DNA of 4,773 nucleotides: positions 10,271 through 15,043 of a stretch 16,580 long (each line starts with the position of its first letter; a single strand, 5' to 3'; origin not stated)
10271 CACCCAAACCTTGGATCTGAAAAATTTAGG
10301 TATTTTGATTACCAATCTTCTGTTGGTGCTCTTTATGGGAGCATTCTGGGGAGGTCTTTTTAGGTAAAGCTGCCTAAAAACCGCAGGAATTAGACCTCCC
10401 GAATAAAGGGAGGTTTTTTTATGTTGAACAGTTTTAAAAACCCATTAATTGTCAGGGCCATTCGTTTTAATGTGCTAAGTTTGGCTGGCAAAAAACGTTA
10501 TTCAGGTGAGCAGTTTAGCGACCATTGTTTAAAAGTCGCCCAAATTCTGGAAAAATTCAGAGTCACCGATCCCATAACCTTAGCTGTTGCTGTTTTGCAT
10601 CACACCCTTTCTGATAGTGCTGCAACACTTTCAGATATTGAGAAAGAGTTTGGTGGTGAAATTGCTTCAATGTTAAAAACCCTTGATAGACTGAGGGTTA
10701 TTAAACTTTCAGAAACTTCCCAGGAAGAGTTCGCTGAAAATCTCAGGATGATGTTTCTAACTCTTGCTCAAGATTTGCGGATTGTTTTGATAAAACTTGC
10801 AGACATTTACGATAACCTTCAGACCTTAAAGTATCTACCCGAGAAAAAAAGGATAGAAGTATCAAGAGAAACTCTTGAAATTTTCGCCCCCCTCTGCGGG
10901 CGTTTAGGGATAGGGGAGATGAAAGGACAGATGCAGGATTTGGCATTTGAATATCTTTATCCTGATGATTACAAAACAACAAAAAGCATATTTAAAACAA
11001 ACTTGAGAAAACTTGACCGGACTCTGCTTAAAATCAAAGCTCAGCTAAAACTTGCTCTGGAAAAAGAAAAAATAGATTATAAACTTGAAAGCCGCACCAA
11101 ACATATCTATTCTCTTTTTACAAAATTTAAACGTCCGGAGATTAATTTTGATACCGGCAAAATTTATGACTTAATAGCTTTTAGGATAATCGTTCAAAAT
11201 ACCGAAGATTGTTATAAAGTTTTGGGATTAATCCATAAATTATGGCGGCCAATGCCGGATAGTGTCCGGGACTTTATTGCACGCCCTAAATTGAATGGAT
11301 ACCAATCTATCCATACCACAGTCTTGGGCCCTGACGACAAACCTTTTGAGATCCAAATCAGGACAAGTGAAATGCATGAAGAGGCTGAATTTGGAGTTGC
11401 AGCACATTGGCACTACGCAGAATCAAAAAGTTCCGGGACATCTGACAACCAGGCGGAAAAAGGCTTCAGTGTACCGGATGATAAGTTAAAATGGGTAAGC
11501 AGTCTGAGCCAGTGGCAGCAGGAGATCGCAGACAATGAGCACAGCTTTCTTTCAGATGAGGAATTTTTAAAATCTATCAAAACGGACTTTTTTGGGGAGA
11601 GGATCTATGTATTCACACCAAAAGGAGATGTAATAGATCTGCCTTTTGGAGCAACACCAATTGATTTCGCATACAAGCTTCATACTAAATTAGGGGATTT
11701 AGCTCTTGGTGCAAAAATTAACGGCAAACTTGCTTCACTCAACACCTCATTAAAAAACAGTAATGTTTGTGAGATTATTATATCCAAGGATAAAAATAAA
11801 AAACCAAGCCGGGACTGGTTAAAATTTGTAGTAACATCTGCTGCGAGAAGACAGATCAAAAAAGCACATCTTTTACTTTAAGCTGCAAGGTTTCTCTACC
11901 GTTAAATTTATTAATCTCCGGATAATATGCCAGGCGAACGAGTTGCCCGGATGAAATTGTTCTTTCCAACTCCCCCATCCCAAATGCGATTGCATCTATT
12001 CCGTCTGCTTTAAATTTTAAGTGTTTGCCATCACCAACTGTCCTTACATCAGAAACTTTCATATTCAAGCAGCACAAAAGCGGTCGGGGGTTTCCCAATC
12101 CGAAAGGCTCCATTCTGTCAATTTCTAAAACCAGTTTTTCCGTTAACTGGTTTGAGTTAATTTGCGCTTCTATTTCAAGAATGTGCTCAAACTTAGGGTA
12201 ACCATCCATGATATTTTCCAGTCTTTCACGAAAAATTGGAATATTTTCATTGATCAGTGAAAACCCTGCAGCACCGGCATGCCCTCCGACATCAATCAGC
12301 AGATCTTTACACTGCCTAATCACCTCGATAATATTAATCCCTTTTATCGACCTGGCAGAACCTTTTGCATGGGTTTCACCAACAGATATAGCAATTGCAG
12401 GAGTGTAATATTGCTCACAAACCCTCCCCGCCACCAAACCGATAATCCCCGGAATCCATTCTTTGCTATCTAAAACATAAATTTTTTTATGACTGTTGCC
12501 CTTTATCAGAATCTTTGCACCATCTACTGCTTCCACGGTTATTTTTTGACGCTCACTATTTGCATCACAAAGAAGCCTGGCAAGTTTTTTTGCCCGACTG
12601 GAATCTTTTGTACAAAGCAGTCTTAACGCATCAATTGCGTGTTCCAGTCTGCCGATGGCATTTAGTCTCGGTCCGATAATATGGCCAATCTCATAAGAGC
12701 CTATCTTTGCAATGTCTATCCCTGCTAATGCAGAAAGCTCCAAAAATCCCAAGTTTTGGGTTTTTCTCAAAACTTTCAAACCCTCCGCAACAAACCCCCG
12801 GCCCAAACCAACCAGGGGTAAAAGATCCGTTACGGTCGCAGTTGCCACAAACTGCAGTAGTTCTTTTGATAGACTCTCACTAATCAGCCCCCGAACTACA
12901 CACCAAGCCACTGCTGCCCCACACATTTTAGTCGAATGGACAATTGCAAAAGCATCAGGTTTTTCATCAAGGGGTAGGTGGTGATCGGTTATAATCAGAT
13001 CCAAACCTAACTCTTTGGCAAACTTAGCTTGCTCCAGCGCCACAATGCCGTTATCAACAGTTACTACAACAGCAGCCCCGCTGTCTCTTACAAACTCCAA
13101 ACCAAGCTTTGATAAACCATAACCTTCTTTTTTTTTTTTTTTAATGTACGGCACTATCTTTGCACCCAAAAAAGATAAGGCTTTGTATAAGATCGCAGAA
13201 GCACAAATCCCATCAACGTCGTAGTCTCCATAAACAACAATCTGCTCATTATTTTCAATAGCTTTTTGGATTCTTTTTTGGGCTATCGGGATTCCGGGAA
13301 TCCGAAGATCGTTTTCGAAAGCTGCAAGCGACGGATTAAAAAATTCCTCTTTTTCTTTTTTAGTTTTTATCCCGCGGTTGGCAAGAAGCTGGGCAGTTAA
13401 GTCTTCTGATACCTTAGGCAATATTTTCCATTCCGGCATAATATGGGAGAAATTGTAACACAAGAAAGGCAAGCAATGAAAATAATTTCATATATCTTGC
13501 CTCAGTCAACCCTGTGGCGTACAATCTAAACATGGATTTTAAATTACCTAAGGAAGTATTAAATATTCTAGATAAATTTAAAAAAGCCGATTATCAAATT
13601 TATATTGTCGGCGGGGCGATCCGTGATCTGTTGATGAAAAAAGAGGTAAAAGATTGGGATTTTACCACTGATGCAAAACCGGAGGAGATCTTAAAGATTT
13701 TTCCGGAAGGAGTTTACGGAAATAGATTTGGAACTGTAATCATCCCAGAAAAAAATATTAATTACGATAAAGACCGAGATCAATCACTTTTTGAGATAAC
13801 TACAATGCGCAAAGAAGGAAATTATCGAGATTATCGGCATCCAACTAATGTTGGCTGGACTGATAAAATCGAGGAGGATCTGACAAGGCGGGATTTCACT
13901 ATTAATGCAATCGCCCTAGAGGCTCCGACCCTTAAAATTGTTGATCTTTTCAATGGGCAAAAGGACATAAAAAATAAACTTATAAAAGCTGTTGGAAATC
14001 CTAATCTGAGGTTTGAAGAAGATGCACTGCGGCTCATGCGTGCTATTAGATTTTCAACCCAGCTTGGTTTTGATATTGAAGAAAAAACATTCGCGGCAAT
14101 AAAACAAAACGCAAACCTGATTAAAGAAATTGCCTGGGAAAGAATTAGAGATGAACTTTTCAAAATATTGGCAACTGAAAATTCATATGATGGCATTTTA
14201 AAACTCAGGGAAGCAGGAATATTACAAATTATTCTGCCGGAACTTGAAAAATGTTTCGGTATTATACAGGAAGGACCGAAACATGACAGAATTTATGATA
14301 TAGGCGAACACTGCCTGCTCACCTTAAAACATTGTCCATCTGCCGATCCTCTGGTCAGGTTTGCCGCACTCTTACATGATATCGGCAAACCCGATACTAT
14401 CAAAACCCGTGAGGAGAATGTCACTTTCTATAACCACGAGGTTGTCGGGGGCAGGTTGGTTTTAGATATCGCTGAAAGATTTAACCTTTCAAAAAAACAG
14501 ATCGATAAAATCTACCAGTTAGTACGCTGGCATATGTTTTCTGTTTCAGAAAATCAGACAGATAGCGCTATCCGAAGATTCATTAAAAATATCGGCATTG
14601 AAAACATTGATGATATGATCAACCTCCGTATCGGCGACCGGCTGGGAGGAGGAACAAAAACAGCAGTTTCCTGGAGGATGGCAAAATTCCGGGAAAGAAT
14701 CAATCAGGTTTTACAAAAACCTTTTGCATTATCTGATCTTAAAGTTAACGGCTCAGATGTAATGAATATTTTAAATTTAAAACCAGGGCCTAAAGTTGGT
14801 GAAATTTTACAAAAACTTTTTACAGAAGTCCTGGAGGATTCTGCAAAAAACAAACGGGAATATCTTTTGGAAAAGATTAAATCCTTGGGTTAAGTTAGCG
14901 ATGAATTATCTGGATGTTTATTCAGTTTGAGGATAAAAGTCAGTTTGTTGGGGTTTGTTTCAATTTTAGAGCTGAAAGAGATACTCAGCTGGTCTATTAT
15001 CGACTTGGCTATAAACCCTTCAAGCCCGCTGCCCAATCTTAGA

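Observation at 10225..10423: Leader ORF plus three-segment attenuator, doubling as an SD-masking hairpin, upstream of the (p)ppGpp synthetase gene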

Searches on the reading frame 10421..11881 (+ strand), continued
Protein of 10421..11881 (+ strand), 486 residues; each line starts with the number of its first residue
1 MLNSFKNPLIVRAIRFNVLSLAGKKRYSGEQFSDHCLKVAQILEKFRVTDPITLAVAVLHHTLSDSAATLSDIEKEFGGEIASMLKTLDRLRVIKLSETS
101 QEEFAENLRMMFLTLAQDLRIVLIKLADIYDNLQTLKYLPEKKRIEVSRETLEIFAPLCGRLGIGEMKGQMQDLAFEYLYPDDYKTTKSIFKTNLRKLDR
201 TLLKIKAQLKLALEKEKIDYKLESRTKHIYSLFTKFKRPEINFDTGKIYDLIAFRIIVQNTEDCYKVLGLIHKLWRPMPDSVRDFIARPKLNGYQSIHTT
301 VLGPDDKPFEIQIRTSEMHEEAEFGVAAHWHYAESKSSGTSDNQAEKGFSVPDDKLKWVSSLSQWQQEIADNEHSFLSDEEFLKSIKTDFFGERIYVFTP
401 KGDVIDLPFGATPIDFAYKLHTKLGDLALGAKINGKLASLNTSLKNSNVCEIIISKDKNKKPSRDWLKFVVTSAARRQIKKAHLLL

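Call 80: list_cluster_members(proteins=[P0001])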
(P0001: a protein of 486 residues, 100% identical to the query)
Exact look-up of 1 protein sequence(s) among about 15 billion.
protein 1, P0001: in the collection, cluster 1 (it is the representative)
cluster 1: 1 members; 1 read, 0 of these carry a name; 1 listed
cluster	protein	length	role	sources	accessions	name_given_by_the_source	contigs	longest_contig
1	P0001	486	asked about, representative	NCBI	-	-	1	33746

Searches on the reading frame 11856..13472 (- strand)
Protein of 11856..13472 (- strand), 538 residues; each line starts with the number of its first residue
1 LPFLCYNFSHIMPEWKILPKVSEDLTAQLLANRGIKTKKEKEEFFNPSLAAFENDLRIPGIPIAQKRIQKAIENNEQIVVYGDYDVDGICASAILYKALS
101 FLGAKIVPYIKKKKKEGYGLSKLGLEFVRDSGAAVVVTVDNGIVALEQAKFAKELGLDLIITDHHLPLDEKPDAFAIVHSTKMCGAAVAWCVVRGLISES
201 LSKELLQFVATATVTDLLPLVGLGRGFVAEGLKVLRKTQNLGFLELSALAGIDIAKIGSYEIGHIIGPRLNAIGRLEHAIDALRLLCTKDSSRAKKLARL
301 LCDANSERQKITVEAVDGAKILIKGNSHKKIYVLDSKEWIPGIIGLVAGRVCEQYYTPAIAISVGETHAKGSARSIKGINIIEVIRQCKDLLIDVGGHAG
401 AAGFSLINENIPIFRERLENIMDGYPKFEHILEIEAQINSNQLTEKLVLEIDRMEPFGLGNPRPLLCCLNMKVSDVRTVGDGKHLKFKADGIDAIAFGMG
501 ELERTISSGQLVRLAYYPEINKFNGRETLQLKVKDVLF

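Call 7: search_protein_families(library=pfam, proteins=[window:11856-13472:-])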
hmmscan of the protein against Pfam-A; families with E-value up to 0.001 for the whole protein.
window:11856-13472:- (538 aa): 3 families
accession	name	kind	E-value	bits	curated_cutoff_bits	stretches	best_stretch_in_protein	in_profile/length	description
PF17768.7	RecJ_OB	-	5.9e-29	100.7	27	1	434-535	1-107/107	RecJ OB domain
PF01368.27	DHH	-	5.5e-20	72.4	28.1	1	77-213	1-125/125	DHH family, N-terminal domain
PF02272.25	DHHA1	-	8.4e-13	49.1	25.9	1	332-422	5-100/102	DHHA1 domain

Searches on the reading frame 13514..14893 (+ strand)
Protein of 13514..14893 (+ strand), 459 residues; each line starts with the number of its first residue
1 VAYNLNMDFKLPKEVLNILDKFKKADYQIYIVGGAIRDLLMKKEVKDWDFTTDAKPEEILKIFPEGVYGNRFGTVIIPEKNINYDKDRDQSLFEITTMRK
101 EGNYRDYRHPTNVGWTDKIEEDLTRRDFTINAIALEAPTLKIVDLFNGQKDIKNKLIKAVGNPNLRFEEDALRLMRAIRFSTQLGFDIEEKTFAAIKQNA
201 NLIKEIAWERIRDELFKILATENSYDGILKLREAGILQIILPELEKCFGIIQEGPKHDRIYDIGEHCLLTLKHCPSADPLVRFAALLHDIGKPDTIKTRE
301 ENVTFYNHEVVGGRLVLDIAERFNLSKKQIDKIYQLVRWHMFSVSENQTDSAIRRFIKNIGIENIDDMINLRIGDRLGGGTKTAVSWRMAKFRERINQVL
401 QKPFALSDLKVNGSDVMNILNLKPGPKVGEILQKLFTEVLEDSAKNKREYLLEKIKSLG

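Call 7: search_protein_families(library=pfam, proteins=[window:13514-14893:+])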
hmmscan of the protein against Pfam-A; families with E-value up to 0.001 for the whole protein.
window:13514-14893:+ (459 aa): 4 families
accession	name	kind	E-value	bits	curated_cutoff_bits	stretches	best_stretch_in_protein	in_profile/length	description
PF01743.26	PolyA_pol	-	1.2e-34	119.7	23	1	29-157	1-125/126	Poly A polymerase head domain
PF12627.12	PolyA_pol_RNAbd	-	7.7e-21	74.1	22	1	185-246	1-62/64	Probable RNA and SrmB- binding site of polymerase A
PF13735.12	tRNA_NucTran2_2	-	5.9e-11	43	27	1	405-454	99-148/149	tRNA nucleotidyltransferase domain 2 putative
PF01966.28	HD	-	1.3e-08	35.6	22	1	280-345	26-90/116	HD domain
